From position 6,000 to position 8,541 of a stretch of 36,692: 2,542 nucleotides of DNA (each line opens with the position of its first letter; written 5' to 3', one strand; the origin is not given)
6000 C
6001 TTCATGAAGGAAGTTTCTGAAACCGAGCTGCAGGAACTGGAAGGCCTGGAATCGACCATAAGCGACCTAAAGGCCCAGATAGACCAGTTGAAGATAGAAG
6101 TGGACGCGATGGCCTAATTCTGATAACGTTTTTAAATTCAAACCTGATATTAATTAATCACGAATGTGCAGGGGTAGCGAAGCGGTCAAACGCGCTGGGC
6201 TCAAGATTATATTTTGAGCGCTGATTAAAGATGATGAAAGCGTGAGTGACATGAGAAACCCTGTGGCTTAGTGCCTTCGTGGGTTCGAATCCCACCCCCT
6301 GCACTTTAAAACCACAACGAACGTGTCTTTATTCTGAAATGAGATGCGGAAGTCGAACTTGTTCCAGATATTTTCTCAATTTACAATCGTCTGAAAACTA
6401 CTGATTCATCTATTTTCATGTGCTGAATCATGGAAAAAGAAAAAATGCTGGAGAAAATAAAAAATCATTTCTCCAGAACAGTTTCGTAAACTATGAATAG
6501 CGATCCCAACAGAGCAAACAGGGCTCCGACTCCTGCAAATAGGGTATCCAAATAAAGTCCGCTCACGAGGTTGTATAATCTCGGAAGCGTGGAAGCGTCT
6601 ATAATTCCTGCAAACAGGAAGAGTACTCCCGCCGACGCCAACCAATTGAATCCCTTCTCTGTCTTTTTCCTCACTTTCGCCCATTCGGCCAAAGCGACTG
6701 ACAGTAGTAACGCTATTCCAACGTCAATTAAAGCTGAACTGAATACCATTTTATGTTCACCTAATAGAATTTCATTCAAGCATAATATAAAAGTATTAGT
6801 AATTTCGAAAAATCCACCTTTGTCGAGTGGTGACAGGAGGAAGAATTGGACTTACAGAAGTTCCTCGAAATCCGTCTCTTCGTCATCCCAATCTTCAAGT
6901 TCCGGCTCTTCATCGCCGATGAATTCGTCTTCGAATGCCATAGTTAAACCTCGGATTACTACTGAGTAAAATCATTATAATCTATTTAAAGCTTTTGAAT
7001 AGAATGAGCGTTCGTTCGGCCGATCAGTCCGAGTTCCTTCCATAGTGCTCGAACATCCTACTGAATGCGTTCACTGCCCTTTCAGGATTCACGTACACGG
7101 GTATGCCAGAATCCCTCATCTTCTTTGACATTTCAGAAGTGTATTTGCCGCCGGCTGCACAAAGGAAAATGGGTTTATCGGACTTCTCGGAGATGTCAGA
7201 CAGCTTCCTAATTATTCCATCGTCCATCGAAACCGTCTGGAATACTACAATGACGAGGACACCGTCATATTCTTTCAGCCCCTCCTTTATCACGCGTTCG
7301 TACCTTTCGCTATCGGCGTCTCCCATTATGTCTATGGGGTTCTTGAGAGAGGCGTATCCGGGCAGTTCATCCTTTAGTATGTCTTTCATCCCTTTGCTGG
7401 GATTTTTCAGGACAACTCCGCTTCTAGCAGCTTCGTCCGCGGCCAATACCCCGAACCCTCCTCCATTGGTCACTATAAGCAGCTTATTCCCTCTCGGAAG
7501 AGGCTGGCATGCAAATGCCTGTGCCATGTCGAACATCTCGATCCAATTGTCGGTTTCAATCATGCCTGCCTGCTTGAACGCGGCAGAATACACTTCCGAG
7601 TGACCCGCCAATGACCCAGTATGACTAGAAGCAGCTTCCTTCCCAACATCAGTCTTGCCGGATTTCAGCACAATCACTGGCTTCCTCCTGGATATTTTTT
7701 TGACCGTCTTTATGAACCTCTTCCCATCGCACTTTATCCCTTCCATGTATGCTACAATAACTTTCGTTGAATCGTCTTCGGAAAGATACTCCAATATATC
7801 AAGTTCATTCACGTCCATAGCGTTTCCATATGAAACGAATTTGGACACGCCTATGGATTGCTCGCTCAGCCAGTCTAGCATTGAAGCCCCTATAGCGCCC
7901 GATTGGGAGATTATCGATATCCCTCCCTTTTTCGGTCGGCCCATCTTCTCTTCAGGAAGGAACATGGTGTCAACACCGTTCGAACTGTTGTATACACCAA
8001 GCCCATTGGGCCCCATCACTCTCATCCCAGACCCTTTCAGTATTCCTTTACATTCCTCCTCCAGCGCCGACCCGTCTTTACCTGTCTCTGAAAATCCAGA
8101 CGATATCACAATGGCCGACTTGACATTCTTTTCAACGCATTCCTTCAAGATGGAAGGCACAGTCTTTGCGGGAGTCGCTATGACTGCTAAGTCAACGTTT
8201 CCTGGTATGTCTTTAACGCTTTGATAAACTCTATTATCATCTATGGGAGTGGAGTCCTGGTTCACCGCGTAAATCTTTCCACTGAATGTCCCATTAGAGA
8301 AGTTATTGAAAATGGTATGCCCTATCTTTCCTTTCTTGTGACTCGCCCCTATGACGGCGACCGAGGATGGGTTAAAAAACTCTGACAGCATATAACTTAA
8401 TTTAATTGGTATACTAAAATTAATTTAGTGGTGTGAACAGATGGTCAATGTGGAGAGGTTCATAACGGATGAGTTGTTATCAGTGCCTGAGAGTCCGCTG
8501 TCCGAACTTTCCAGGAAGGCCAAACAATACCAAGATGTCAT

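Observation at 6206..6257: tRNA-Leu(CAA) intron contains a box D'/C' K-loop-like module with C34 at the N+5 methylation position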

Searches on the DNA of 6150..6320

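Call 54: search_rna_families(source=window, start=6150, end=6320, threshold=evalue, max_evalue=10, show_alignments=4)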
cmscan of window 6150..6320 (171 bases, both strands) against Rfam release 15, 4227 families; matches with E-value up to 10: 5.
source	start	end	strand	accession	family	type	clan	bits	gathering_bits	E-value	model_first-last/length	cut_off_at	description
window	6168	6303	+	RF00005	tRNA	Gene; tRNA;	CL00001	45.3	29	5.4e-09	1-71/71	no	tRNA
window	6279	6295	-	RF04351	Plastid-psbl-rps4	Cis-reg;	-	16.6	68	0.35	9-25/53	no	Plastid-psbl-rps4 3UTR RNA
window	6249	6304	-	RF04354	Plastid-ycf2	Cis-reg;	-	16.3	65.7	0.54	1-75/75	no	Plastid-ycf2 5UTR RNA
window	6252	6314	+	RF00233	Tymo_tRNA-like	Cis-reg;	-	12.6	40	1.7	1-84/84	no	Tymovirus/Pomovirus/Furovirus tRNA-like 3' UTR element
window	6279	6320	+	RF04321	tmRNA_permuted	Gene;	-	9.3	47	4.3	36-77/213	3'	permuted transfer-messenger RNA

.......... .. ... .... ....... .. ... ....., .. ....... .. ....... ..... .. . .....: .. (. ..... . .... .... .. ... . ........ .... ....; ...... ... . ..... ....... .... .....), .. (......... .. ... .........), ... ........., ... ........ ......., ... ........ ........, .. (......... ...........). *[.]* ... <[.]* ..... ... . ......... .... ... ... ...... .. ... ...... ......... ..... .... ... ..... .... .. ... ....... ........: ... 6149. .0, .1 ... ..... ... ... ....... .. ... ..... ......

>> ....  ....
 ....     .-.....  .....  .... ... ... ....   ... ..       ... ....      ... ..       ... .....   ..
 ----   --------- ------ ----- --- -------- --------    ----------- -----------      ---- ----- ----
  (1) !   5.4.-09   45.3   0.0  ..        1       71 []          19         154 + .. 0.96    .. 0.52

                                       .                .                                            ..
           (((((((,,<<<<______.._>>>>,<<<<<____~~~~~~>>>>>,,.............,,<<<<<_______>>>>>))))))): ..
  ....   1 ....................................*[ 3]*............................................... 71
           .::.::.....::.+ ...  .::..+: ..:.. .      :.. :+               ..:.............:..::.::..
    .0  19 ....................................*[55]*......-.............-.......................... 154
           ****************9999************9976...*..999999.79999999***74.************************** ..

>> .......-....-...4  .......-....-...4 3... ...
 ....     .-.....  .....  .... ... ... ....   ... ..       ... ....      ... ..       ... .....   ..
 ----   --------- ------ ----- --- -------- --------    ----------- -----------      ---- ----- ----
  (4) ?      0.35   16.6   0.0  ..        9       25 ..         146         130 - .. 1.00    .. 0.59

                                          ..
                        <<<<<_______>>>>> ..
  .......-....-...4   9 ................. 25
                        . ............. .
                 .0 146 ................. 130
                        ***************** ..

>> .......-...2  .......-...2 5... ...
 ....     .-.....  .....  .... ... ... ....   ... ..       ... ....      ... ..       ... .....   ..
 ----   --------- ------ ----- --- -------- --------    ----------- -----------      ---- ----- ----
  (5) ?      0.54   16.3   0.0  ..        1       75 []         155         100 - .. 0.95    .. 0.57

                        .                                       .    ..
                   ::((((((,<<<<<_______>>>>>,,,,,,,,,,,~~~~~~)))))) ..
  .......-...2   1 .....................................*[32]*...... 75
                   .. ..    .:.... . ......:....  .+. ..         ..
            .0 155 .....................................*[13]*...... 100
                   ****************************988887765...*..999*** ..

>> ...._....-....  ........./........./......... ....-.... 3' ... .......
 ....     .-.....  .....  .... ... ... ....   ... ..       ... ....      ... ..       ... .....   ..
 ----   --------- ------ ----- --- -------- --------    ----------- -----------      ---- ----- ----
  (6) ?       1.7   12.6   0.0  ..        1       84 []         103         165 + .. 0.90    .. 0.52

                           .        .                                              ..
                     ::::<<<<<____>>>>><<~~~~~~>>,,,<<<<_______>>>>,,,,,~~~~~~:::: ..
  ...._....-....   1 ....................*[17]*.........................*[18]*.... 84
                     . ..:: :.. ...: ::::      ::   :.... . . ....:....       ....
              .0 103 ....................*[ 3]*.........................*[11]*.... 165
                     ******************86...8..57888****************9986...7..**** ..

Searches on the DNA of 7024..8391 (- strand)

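Call 16: search_rna_families(sources=[L001, L002], threshold=gathering)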
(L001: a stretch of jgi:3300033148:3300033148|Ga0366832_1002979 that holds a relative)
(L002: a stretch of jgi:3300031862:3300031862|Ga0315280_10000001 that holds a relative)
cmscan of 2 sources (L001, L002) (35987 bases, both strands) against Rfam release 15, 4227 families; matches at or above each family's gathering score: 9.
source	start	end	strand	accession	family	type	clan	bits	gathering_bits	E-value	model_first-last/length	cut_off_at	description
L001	8478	8751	-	RF01857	Archaea_SRP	Gene;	CL00003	117.8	96.5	2.2e-26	1-317/317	no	Archaeal signal recognition particle RNA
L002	5981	6254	-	RF01857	Archaea_SRP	Gene;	CL00003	104.6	96.5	6.7e-23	1-317/317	no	Archaeal signal recognition particle RNA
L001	13165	13237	-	RF00005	tRNA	Gene; tRNA;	CL00001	69.7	29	2.1e-13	1-71/71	no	tRNA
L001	5580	5650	-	RF00005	tRNA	Gene; tRNA;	CL00001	64.2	29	6.9e-12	1-71/71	no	tRNA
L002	892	962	-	RF00005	tRNA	Gene; tRNA;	CL00001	62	29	2.9e-11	1-71/71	no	tRNA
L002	15899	16031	-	RF00005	tRNA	Gene; tRNA;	CL00001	53.5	29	5.9e-09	1-71/71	no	tRNA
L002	14133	14273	-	RF00005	tRNA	Gene; tRNA;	CL00001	46.9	29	4e-07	1-71/71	no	tRNA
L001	11946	12081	-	RF00005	tRNA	Gene; tRNA;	CL00001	45.3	29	1.1e-06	1-71/71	no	tRNA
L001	12680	12797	-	RF00005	tRNA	Gene; tRNA;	CL00001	41.8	29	1e-05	1-71/71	no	tRNA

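Call 29: search_rna_families(sources=[L038, L039, L040, L036, L007, L030], threshold=gathering)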
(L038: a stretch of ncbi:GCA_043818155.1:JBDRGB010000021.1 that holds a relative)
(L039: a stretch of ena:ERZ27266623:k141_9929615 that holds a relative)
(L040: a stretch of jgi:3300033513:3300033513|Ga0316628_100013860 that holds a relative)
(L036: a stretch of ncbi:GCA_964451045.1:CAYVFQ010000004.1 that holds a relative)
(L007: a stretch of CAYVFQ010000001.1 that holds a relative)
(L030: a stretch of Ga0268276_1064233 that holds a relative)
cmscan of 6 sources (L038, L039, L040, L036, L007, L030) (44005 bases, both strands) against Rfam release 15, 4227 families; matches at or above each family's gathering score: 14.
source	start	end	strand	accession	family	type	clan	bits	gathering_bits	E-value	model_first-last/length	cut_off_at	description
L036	5443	5716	-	RF01857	Archaea_SRP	Gene;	CL00003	106.5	96.5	2.6e-23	1-317/317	no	Archaeal signal recognition particle RNA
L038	3957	4231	-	RF01857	Archaea_SRP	Gene;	CL00003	104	96.5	1.1e-22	1-317/317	no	Archaeal signal recognition particle RNA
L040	6041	6112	-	RF00005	tRNA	Gene; tRNA;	CL00001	74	29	1.7e-14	1-71/71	no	tRNA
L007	5323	5395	+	RF00005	tRNA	Gene; tRNA;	CL00001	71.2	29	9.7e-14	1-71/71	no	tRNA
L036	2468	2538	-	RF00005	tRNA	Gene; tRNA;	CL00001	66.6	29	1.8e-12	1-71/71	no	tRNA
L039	10588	10662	-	RF00005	tRNA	Gene; tRNA;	CL00001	64.9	29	5.4e-12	1-71/71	no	tRNA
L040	5567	5641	-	RF00005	tRNA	Gene; tRNA;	CL00001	64.9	29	5.4e-12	1-71/71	no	tRNA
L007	5785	5858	+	RF00005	tRNA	Gene; tRNA;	CL00001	62.8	29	2.1e-11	1-71/71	no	tRNA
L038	950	1021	-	RF00005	tRNA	Gene; tRNA;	CL00001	57.8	29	5e-10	1-71/71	no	tRNA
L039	2445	2516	-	RF00005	tRNA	Gene; tRNA;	CL00001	57.8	29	5e-10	1-71/71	no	tRNA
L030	418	504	+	RF00005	tRNA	Gene; tRNA;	CL00001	53.3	29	8.5e-09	1-71/71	no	tRNA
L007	6484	6614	+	RF00005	tRNA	Gene; tRNA;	CL00001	45.7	29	1e-06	1-71/71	no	tRNA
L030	1112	1247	+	RF00005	tRNA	Gene; tRNA;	CL00001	45.3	29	1.4e-06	1-71/71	no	tRNA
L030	1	51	+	RF00005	tRNA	Gene; tRNA;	CL00001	39.1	29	6.7e-05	22-71/71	5'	tRNA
